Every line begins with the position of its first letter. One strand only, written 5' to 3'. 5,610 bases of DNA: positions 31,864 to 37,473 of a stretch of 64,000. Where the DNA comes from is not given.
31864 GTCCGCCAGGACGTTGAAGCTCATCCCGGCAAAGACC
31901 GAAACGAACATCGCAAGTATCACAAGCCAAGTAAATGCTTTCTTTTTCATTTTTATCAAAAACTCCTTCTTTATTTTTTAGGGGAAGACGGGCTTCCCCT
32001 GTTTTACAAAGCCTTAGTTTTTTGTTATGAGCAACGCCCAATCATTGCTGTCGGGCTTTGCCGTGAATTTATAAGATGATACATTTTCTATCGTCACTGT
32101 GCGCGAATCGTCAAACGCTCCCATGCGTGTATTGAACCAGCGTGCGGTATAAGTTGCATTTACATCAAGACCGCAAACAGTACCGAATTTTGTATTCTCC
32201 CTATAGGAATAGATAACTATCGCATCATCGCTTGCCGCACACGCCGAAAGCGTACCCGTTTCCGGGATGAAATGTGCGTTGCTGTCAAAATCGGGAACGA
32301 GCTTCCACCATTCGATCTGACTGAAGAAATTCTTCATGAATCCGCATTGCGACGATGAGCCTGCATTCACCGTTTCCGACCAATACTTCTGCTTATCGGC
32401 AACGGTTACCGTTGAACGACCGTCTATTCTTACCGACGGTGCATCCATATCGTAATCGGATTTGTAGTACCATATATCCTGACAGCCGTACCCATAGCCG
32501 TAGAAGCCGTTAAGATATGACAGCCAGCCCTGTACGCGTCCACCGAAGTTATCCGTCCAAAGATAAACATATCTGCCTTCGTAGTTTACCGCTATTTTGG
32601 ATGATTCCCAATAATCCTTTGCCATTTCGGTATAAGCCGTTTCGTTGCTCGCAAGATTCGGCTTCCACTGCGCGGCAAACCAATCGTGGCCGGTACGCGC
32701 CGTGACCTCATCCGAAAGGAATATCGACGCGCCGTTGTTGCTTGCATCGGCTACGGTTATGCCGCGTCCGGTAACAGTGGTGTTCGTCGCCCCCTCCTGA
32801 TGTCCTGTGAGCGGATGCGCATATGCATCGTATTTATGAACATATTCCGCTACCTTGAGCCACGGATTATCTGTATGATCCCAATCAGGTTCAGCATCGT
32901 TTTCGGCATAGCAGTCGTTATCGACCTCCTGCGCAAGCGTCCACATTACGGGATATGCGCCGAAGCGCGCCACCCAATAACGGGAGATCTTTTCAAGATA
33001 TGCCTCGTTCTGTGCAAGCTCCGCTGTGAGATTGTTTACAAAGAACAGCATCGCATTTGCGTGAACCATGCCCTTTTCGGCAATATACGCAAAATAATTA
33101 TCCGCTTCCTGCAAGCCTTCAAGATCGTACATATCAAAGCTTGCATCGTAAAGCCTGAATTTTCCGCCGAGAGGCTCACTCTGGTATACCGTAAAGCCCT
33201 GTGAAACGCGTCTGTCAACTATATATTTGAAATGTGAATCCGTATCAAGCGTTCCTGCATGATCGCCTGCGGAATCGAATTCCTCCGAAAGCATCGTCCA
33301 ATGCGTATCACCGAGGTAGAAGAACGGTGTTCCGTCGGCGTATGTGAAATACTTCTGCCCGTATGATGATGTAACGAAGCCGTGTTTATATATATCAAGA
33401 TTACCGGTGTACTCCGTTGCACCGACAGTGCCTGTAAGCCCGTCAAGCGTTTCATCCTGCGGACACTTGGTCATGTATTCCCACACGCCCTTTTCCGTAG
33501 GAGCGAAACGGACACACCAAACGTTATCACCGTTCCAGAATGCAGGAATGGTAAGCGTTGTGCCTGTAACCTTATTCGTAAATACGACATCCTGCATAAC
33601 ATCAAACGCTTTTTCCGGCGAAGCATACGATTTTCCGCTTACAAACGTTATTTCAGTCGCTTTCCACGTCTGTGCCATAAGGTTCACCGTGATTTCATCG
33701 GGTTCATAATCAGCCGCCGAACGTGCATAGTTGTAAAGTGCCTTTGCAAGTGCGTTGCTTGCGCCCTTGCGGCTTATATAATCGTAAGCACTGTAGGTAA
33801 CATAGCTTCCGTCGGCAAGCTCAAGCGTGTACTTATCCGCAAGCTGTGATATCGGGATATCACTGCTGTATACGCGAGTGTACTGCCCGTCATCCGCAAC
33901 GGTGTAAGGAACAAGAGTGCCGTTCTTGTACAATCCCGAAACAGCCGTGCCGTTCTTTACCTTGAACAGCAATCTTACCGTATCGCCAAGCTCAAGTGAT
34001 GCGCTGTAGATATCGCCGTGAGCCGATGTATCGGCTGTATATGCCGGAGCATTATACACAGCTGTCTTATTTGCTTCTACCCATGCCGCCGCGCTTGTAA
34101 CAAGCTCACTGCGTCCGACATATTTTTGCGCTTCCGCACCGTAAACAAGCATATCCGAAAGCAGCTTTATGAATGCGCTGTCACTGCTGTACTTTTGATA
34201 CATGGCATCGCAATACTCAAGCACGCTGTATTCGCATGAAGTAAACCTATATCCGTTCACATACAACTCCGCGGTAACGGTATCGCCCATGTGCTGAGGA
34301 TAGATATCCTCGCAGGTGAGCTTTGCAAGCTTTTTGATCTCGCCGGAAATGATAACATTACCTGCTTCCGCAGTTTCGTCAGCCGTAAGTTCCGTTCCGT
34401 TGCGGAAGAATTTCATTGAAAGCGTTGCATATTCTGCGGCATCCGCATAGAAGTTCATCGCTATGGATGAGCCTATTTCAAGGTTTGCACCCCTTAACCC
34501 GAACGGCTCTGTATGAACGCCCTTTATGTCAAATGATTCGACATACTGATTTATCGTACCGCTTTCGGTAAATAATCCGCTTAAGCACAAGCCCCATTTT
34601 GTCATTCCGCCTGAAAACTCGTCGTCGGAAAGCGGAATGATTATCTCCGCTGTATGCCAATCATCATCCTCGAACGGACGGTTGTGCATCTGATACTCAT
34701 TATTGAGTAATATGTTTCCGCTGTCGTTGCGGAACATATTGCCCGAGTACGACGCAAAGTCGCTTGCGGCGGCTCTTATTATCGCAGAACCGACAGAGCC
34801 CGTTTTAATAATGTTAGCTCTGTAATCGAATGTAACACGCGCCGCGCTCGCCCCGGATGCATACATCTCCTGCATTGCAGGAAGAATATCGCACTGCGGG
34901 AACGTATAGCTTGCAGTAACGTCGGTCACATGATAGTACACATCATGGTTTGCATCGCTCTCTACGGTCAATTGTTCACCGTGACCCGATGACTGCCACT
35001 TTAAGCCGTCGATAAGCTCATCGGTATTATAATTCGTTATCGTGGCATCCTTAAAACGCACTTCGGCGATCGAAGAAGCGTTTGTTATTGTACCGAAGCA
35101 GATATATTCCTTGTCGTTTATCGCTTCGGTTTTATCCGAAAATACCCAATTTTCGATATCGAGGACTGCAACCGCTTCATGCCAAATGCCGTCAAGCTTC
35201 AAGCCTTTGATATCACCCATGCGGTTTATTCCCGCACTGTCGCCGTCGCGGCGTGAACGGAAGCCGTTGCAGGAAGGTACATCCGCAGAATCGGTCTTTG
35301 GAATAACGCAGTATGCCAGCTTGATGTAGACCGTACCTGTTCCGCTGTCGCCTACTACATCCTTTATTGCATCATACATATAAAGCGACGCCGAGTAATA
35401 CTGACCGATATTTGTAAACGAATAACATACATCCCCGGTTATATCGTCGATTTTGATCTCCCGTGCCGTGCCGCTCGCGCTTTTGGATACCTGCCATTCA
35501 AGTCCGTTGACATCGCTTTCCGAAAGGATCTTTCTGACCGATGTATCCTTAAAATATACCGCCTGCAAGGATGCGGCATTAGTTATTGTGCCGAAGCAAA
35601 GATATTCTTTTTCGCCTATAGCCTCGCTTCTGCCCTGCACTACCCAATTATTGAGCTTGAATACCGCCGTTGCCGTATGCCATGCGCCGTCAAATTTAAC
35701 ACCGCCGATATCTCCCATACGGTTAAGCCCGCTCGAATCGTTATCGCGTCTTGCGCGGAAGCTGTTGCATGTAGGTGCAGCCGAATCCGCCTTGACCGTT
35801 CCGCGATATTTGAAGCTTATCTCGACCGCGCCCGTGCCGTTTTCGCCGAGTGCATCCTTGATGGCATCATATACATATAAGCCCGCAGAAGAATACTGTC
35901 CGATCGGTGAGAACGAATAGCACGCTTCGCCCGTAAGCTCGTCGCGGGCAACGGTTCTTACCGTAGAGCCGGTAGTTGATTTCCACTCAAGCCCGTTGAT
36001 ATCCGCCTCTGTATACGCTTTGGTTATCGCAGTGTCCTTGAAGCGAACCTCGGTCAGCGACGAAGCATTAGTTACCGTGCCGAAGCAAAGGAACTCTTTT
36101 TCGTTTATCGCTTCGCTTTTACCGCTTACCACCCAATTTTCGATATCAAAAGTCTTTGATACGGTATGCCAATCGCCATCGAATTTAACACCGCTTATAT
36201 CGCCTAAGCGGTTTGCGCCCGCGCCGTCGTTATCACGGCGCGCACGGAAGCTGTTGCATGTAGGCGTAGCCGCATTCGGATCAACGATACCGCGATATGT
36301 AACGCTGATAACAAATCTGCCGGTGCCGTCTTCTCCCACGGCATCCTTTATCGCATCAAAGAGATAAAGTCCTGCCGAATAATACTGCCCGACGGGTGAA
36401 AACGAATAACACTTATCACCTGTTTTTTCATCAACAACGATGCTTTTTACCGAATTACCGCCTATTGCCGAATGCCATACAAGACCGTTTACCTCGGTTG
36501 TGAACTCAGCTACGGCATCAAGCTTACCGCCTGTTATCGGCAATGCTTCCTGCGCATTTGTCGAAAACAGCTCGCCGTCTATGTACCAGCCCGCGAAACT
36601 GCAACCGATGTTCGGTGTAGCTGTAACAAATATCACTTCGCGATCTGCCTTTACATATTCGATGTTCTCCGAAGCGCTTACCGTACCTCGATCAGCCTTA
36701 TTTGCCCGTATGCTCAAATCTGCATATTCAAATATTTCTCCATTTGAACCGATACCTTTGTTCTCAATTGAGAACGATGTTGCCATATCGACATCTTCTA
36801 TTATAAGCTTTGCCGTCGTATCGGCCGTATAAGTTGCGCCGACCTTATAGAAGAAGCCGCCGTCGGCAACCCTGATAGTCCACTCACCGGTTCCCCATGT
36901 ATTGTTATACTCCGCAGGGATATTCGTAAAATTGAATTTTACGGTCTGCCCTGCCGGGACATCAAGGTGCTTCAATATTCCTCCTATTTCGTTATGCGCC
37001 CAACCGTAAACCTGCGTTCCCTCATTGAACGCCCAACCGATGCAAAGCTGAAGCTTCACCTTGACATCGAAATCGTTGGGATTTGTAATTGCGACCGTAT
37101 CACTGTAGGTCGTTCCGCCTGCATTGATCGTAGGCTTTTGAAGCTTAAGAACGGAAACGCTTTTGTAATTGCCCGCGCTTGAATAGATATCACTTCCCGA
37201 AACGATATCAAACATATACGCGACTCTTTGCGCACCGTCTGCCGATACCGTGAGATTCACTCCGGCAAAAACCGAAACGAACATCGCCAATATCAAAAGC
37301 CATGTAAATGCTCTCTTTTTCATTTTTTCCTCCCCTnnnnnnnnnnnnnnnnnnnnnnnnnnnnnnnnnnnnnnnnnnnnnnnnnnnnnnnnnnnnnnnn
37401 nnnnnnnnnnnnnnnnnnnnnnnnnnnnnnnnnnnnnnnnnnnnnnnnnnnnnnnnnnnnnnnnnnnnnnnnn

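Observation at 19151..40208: Glycan-type locus built around four DUF5060/DUF4038 (GH140-like) paralogues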

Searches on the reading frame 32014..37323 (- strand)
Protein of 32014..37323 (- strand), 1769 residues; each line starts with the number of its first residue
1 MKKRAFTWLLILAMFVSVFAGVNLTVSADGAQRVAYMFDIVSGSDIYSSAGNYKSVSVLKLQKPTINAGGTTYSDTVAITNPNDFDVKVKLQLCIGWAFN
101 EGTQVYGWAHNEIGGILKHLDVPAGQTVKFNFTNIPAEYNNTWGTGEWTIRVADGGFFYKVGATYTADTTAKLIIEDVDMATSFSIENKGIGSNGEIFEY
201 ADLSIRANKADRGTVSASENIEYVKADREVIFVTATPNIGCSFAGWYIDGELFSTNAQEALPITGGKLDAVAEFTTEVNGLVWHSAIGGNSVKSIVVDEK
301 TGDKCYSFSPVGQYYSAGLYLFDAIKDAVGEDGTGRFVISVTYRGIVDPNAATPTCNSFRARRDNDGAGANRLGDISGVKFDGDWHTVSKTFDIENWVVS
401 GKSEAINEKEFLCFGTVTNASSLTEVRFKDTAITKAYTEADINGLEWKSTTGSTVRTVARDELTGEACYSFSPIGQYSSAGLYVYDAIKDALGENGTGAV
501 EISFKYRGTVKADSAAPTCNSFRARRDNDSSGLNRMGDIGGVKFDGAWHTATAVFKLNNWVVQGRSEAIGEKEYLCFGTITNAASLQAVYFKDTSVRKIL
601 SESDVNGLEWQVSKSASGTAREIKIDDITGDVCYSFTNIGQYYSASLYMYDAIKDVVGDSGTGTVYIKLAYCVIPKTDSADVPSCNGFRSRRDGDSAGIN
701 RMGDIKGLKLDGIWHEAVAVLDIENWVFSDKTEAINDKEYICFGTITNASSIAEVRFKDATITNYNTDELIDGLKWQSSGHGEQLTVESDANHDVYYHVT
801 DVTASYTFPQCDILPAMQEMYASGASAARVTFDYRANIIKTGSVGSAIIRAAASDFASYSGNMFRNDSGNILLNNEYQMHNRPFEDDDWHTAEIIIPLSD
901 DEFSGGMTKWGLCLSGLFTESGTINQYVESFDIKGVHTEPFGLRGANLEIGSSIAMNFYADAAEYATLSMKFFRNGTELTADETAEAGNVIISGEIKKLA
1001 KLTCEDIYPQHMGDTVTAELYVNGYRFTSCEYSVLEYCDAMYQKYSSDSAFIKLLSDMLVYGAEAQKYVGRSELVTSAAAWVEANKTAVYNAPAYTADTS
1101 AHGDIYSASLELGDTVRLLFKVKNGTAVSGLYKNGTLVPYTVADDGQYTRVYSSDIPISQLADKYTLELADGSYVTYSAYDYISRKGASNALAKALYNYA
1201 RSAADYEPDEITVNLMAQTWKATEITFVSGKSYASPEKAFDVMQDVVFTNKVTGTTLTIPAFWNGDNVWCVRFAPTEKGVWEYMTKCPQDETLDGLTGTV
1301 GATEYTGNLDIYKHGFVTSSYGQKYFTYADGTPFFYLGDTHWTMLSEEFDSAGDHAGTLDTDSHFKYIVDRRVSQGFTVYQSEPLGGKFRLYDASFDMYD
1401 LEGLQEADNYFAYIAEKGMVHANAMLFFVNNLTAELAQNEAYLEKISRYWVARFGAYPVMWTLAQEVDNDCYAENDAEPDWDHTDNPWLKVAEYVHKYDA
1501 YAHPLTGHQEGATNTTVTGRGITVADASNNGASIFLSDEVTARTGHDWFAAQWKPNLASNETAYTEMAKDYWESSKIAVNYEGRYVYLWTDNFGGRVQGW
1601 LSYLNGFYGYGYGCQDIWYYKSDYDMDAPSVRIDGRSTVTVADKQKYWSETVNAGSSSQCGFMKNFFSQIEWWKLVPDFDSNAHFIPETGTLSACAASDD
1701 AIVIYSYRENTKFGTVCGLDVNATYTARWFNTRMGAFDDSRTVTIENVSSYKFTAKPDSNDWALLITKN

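Call 3: search_protein_families(library=pfam, proteins=[window:32014-37323:-], max_evalue=0.01)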
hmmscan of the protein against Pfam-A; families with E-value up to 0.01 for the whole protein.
window:32014-37323:- (1769 aa): 4 families
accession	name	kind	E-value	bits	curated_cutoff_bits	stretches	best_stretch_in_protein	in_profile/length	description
PF13204.13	Apiosidase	-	6.4e-31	108.6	26.5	1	1322-1674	3-320/320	Apiosidase-like, catalytic domain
PF16586.11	DUF5060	-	1.3e-15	57.8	27.2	1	1217-1287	2-69/70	Domain of unknown function (DUF5060)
PF18998.6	Flg_new_2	-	0.0017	18.7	23.6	1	205-257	3-51/73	Divergent InlB B-repeat domain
PF12904.13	Collagen_bind_2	-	0.0069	16.6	22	0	1699-1766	24-91/92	Putative collagen-binding domain of a collagenase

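Call 28: search_protein_families(library=ncbifam, proteins=[window:32014-37323:-], max_evalue=0.01)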
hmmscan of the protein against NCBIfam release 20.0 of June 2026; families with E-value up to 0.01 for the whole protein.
window:32014-37323:- (1769 aa): 0 families

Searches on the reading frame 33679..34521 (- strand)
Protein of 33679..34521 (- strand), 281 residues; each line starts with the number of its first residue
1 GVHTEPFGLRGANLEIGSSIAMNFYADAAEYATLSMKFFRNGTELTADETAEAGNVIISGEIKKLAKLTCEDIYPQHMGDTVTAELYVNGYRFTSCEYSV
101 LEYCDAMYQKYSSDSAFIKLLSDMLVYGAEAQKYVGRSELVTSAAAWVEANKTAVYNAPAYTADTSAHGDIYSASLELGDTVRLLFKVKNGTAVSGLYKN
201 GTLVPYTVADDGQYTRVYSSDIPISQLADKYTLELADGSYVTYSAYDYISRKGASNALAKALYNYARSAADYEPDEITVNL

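Call 57: search_protein_families(library=pfam, proteins=[window:33679-34521:-], max_evalue=0.1)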
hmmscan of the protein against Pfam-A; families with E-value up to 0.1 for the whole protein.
window:33679-34521:- (281 aa): 1 family
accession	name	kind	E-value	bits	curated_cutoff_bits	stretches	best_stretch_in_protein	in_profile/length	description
PF23801.1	DUF7177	-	0.066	13.9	27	0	130-194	21-82/83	Family of unknown function (DUF7177)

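Call 69: search_solved_structures(query=A5, max_evalue=10)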
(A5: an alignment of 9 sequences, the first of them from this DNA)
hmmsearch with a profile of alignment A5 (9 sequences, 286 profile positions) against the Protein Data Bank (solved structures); distinct sequences matched with E-value up to 10: 0.

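Call 70: search_protein_families(library=pfam, alignment_id=A5, max_evalue=1)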
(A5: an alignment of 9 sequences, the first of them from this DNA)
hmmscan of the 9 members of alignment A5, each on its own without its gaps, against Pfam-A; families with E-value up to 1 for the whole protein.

A. member 1, seq(281 aa): 1 family
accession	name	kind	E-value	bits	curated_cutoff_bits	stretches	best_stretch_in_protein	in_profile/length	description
PF23801.1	DUF7177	-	0.066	13.9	27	1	130-194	21-82/83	Family of unknown function (DUF7177)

B. families by the number of members that match (of 9 scanned): 7 families
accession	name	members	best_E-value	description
PF09234.15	DUF1963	1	0.04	Domain of unknown function (DUF1963)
PF02832.22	Flavi_glycop_C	1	0.05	Flavivirus glycoprotein, immunoglobulin-like domain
PF23801.1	DUF7177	1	0.066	Family of unknown function (DUF7177)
PF23209.2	IDM1_C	1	0.1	Increased DNA methylation 1, C-terminal domain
PF14509.12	GH97_C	1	0.12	Glycosyl-hydrolase 97 C-terminal, oligomerisation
PF17644.7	30K_MP_core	1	0.12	Jelly-roll domain of 30K viral movement proteins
PF19079.5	CFSR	1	0.95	Collagen-flanked surface repeat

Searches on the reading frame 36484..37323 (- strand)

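Call 57: search_protein_families(library=pfam, proteins=[window:36484-37323:-], max_evalue=0.1)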
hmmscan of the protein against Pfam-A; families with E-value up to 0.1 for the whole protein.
window:36484-37323:- (280 aa): 2 families
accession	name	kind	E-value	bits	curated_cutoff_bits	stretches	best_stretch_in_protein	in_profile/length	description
PF18998.6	Flg_new_2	-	9.6e-05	22.7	23.6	1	205-257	3-51/73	Divergent InlB B-repeat domain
PF19516.4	DUF6049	-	0.036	13.1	30.1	1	5-136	6-135/708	Family of unknown function (DUF6049)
